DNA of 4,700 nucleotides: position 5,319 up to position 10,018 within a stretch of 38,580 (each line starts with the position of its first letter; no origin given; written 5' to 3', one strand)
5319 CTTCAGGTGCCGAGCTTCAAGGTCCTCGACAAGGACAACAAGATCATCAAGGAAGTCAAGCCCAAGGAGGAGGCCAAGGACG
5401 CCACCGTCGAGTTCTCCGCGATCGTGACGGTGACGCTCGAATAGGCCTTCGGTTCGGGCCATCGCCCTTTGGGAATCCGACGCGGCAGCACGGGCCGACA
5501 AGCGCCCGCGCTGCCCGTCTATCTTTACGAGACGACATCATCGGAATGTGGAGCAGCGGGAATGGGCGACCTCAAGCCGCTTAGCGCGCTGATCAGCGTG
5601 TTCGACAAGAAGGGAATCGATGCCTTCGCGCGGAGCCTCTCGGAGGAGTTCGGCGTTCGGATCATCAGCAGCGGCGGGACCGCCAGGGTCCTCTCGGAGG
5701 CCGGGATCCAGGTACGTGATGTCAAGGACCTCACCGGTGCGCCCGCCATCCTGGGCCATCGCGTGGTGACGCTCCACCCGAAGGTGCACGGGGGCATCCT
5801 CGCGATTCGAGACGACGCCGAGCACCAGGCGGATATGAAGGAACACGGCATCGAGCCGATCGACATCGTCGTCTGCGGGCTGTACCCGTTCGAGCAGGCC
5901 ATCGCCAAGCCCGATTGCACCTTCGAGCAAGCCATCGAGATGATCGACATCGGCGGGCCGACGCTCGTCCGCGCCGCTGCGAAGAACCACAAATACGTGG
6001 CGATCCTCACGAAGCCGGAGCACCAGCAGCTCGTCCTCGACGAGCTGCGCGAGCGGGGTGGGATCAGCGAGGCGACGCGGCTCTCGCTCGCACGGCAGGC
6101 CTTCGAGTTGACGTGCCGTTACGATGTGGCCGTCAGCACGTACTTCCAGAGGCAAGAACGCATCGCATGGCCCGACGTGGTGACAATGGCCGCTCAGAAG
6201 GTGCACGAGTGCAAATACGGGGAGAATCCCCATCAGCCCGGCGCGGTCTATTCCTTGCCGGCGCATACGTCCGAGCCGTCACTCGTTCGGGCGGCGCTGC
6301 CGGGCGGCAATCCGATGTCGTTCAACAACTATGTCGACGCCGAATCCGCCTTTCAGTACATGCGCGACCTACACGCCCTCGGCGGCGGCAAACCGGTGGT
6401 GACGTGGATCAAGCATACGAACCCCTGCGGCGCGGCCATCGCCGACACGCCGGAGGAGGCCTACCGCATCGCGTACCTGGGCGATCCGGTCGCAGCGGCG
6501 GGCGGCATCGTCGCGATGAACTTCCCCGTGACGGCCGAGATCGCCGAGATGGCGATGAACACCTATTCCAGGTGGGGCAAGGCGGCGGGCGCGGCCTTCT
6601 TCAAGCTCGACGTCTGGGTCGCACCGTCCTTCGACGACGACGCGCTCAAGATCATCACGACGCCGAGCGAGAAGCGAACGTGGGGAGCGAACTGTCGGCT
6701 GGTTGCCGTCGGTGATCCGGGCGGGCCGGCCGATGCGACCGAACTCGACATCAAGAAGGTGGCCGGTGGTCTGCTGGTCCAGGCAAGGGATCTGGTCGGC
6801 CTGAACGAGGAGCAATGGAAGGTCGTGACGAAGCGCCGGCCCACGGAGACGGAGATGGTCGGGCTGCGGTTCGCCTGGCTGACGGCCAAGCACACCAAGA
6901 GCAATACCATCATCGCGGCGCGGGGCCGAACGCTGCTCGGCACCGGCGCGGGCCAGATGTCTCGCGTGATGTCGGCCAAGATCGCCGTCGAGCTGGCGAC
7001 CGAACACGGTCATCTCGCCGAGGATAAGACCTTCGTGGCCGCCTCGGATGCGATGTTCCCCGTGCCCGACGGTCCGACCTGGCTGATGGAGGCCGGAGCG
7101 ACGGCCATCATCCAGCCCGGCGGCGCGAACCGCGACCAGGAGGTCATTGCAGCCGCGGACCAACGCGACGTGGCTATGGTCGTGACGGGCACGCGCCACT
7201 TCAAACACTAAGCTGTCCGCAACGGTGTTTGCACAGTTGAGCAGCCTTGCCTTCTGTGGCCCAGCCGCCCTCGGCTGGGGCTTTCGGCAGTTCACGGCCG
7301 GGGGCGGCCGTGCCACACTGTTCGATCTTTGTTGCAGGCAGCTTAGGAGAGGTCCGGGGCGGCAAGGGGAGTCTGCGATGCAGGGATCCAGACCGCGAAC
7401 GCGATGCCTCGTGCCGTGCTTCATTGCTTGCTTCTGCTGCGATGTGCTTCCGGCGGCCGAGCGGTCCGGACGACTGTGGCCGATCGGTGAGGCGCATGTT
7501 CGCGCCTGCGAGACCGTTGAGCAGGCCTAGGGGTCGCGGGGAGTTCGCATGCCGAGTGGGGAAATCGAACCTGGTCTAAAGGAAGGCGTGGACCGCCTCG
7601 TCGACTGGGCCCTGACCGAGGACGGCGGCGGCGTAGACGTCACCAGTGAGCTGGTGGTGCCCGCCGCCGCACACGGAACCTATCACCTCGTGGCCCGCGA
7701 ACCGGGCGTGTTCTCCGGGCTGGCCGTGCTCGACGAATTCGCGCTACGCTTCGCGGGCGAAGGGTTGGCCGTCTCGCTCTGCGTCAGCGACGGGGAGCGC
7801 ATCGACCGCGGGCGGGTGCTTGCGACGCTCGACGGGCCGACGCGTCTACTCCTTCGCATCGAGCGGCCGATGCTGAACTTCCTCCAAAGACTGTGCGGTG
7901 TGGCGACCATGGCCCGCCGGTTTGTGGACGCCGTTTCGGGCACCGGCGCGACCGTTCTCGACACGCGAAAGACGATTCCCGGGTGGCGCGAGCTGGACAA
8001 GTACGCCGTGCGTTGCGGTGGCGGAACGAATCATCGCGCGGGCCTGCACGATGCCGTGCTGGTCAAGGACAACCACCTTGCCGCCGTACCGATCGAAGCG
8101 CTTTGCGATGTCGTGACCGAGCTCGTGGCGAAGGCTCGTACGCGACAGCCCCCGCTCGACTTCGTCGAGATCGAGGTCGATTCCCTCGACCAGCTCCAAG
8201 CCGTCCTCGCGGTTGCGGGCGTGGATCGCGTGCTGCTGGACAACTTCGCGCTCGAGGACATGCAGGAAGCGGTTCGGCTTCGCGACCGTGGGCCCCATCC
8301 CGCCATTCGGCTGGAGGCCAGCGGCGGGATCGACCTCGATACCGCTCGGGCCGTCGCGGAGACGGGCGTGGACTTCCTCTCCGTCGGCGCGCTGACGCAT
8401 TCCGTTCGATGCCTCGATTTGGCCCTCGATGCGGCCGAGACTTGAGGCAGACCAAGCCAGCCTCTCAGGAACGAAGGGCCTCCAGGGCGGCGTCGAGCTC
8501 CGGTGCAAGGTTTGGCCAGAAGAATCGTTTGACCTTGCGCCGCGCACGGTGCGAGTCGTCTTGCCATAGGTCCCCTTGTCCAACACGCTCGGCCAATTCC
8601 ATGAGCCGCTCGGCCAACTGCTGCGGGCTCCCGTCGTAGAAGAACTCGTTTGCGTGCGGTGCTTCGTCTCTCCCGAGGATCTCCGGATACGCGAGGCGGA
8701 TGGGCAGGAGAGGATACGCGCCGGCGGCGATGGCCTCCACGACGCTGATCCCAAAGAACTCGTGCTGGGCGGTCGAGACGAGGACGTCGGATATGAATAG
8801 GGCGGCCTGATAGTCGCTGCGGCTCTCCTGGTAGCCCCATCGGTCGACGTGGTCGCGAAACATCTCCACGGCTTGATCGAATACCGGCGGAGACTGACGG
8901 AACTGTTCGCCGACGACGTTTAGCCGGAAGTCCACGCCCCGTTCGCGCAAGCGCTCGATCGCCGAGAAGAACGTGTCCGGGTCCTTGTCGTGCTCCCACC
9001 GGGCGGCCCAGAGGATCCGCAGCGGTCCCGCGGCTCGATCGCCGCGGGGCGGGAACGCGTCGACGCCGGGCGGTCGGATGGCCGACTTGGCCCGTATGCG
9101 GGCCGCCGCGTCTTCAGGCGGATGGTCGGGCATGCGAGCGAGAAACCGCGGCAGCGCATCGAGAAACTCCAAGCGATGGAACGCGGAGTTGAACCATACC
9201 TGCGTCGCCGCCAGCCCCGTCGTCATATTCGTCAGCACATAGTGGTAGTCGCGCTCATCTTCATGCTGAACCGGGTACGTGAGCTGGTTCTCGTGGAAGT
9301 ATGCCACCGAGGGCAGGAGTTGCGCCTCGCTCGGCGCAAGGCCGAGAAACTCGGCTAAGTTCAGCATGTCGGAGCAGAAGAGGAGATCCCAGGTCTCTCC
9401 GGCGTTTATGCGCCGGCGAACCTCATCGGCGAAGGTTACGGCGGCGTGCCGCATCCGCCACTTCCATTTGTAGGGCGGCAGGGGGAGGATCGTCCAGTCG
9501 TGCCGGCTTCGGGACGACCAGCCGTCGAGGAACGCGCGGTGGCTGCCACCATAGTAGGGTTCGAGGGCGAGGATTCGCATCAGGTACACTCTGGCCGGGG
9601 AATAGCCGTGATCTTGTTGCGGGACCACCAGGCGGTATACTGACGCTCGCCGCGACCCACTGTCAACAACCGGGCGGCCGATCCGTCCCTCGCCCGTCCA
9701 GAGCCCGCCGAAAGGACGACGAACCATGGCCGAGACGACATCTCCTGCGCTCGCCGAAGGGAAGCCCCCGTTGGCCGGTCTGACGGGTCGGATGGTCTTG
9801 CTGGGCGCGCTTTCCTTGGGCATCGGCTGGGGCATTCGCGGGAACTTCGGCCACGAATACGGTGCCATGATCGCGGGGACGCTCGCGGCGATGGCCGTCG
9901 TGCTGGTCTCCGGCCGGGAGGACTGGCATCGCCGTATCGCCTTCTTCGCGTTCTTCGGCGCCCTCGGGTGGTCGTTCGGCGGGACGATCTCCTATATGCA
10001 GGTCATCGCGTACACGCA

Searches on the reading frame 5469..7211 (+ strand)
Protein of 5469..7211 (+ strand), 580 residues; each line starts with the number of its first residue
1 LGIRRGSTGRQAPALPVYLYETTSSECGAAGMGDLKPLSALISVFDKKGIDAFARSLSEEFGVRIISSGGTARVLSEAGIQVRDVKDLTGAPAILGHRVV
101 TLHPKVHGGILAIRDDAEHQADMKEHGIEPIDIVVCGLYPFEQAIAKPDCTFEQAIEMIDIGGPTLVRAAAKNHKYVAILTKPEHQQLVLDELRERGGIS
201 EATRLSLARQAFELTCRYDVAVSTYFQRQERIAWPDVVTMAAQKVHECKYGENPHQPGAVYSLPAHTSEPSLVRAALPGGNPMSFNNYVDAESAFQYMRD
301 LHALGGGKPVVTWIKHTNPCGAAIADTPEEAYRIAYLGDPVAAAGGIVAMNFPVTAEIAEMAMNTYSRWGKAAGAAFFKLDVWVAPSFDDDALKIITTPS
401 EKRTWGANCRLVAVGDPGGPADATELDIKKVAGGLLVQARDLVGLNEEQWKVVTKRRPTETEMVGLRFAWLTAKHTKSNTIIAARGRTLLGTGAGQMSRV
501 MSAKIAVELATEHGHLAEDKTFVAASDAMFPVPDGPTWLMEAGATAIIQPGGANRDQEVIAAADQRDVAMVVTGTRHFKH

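Call 51: search_protein_families(library=pfam, proteins=[window:5469-7211:+], max_evalue=0.00001)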
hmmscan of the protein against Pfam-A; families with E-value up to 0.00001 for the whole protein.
window:5469-7211:+ (580 aa): 2 families
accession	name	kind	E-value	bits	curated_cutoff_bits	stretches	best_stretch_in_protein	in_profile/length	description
PF01808.24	AICARFT_IMPCHas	-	7e-87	292.2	25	1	170-508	1-310/311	AICARFT/IMPCHase bienzyme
PF02142.27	MGS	-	9.6e-19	67.8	24.1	1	52-165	4-94/94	MGS-like domain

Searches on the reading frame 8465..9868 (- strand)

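Call 51: search_protein_families(library=pfam, proteins=[window:8465-9868:-], max_evalue=0.00001)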
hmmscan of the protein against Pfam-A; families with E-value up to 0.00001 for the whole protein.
window:8465-9868:- (467 aa): 4 families
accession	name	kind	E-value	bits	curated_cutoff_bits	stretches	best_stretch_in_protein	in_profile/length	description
PF12038.13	QTMAN_N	-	2.5e-59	200.3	25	1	98-269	1-168/168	tRNA-queuosine alpha-mannosyltransferase N-terminal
PF00534.26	Glycos_transf_1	-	2.5e-12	47.1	26.4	1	281-426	14-156/172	Glycosyl transferases group 1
PF13692.12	Glyco_trans_1_4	-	1.2e-09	39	27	1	284-427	3-141/142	Glycosyl transferases group 1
PF20706.3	GT4-conflict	-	1.6e-08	34.4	26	1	267-383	179-305/385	Family 4 Glycosyltransferase in conflict systems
